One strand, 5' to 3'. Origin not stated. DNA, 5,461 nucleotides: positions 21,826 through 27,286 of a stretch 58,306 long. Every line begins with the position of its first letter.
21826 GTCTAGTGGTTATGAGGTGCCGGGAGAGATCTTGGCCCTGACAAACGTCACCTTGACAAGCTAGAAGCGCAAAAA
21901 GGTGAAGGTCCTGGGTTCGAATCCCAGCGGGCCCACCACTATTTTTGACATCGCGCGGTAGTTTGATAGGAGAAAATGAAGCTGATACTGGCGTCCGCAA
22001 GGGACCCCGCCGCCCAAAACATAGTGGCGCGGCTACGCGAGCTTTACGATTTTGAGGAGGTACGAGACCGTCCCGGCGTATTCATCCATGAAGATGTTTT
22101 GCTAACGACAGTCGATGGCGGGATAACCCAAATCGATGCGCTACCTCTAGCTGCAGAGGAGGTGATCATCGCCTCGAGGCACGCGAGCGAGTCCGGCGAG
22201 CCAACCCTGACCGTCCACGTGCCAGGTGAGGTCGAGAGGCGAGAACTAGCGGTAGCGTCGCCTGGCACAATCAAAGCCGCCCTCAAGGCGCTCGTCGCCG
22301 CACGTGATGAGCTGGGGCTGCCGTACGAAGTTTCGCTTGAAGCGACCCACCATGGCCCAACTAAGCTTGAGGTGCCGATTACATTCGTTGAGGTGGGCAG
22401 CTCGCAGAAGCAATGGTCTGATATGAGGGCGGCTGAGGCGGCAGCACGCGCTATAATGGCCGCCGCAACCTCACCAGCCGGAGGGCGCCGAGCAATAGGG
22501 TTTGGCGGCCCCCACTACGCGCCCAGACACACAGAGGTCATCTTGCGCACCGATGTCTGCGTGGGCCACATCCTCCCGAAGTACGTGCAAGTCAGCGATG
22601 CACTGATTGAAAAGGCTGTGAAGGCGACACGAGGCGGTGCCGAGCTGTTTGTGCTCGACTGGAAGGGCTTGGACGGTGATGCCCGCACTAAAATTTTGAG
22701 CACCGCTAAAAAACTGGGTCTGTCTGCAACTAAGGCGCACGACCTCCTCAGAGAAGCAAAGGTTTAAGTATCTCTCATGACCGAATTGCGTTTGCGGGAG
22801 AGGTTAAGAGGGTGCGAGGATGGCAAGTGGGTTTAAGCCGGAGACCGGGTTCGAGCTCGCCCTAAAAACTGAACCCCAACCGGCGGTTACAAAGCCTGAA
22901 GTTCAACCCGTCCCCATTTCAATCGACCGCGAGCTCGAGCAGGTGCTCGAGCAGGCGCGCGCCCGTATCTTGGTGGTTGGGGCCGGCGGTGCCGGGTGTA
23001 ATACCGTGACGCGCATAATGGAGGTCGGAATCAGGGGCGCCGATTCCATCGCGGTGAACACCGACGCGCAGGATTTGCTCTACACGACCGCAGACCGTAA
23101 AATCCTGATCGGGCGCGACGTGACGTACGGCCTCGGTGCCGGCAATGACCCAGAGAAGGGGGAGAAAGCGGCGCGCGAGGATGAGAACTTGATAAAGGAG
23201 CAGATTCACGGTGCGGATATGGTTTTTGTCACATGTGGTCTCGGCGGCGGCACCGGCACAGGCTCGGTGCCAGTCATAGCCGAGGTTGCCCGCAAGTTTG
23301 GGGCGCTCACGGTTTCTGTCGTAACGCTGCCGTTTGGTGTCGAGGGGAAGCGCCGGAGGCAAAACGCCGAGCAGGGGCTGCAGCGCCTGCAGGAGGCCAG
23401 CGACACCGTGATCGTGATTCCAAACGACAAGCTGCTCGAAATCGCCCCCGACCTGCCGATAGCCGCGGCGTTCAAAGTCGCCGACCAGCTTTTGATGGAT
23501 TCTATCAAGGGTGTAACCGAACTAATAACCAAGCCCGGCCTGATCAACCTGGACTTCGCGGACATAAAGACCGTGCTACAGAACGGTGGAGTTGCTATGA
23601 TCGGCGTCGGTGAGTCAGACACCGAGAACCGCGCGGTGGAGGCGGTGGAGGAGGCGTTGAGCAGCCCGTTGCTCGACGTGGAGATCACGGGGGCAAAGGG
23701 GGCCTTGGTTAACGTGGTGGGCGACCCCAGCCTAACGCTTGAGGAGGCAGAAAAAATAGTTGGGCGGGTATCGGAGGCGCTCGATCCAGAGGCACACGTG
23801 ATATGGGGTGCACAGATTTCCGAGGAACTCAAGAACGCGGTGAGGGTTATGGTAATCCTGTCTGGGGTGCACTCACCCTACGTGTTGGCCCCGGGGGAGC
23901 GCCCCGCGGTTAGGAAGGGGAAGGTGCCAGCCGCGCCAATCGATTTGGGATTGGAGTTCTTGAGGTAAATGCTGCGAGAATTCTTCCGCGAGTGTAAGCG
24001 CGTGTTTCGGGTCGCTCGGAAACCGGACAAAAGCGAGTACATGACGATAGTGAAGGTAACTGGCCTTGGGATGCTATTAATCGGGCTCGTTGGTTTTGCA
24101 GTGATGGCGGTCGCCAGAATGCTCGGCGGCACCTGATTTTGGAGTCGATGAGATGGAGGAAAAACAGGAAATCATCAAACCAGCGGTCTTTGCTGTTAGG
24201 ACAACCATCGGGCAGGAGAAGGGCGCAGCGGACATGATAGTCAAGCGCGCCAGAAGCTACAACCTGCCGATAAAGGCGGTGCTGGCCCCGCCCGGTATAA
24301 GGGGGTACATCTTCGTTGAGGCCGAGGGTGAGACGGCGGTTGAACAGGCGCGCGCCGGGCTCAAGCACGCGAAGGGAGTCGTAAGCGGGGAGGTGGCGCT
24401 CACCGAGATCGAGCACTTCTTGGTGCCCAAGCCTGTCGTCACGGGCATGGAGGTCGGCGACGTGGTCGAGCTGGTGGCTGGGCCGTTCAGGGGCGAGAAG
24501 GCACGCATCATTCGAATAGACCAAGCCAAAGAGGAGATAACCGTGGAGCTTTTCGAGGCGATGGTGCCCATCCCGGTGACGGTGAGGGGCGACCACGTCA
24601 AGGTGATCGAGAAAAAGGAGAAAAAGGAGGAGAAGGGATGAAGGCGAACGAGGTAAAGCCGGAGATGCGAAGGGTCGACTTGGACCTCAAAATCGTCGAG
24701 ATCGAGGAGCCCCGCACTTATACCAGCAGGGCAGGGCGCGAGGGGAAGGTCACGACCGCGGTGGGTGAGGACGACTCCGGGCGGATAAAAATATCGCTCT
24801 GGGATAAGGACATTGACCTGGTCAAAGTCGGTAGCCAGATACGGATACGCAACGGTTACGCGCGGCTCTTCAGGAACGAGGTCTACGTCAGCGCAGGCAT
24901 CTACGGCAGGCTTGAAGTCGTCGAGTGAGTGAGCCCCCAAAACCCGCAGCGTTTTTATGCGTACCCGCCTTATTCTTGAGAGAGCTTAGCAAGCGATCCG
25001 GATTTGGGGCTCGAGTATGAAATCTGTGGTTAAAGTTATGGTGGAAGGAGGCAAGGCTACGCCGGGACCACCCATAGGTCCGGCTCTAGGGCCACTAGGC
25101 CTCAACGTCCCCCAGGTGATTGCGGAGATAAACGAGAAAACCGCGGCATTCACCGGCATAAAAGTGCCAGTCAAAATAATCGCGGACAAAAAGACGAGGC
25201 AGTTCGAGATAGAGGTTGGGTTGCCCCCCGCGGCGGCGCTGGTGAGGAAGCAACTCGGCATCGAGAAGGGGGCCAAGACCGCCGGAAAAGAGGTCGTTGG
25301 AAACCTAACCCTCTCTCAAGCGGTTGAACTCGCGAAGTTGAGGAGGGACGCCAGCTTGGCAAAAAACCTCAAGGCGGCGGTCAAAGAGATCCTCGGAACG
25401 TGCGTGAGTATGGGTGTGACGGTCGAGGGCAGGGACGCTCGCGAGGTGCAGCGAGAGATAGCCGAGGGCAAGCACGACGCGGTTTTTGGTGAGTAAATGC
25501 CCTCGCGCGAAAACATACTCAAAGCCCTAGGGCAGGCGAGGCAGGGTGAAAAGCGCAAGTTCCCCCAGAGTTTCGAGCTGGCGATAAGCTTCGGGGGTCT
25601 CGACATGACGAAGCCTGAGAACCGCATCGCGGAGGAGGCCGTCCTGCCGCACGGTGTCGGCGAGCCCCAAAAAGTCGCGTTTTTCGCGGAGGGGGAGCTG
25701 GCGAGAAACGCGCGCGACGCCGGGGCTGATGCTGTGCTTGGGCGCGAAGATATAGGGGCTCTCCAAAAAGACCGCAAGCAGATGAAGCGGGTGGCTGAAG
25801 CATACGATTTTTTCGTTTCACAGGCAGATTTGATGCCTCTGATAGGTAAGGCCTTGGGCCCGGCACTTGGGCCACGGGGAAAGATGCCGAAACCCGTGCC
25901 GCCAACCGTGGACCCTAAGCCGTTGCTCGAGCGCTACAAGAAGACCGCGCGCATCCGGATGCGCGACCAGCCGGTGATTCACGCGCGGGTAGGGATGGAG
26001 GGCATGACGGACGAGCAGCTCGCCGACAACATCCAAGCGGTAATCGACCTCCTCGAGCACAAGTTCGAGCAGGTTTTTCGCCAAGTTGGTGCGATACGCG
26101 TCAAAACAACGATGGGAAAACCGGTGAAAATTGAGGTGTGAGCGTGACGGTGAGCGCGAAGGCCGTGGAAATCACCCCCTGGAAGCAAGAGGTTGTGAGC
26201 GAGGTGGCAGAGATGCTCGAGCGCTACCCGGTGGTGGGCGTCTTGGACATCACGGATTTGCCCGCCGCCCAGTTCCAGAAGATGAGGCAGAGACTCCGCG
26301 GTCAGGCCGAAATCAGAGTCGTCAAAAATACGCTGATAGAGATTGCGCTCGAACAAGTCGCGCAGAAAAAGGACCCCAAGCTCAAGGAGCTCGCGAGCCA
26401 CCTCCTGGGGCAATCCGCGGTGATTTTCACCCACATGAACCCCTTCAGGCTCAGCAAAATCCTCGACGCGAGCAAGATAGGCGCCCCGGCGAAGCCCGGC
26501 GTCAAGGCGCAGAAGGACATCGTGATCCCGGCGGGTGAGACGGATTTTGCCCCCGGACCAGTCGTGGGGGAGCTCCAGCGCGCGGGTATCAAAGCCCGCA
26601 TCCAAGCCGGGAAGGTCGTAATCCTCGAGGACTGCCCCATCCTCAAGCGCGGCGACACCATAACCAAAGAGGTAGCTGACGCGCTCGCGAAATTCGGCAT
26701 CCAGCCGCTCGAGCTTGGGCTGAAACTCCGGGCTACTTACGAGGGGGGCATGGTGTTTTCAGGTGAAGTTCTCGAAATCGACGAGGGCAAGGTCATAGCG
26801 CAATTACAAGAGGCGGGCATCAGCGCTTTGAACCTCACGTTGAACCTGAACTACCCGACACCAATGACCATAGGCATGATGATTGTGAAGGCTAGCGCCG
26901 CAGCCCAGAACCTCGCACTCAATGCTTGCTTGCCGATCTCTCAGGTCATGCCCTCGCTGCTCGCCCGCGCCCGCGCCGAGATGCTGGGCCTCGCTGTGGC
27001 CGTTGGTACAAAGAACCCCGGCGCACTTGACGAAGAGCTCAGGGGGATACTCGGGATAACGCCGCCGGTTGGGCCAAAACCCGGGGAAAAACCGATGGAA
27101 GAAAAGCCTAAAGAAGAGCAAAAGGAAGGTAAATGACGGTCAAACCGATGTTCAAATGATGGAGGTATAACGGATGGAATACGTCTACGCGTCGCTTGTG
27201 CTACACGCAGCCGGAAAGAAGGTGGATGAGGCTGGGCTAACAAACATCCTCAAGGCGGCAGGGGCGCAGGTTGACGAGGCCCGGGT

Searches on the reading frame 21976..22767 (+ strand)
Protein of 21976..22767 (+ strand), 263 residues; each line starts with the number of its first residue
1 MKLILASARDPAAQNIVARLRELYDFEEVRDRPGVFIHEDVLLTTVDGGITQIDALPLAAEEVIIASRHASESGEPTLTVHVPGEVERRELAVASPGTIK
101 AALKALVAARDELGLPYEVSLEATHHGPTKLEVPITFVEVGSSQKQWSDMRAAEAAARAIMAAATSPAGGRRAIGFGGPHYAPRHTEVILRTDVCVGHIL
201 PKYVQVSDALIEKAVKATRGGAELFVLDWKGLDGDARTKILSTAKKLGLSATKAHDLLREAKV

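Call 55: search_protein_families(library=pfam, proteins=[window:21976-22767:+], max_evalue=0.001)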
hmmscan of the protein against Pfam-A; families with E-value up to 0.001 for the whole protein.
window:21976-22767:+ (263 aa): 1 family
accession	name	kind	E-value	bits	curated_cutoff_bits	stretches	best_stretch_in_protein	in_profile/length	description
PF04414.18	tRNA_deacylase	-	5.9e-59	199.5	33.6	1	59-250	4-203/205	D-aminoacyl-tRNA deacylase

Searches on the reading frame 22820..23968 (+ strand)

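Call 55: search_protein_families(library=pfam, proteins=[window:22820-23968:+], max_evalue=0.001)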
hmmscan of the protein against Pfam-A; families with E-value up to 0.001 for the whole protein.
window:22820-23968:+ (382 aa): 2 families
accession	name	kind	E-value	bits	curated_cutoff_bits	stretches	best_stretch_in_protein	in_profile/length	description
PF00091.31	Tubulin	-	1.1e-47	163.3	33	1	49-209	1-189/190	Tubulin/FtsZ family, GTPase domain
PF12327.13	FtsZ_C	-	3e-34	117.6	27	1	257-350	1-94/95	FtsZ family, C-terminal domain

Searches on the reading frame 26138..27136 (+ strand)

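Call 7: search_protein_families(library=pfam, proteins=[window:26138-27136:+], max_evalue=0.01)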
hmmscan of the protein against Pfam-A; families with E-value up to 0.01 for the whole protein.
window:26138-27136:+ (332 aa): 2 families
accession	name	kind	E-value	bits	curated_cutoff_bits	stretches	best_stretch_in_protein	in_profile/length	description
PF00466.25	Ribosomal_L10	-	2.7e-25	88.8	22.8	1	14-111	4-97/100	Ribosomal protein L10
PF17777.6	RL10P_insert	-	1.3e-17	63.8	29.1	1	118-188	1-71/71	Insertion domain in 60S ribosomal protein L10P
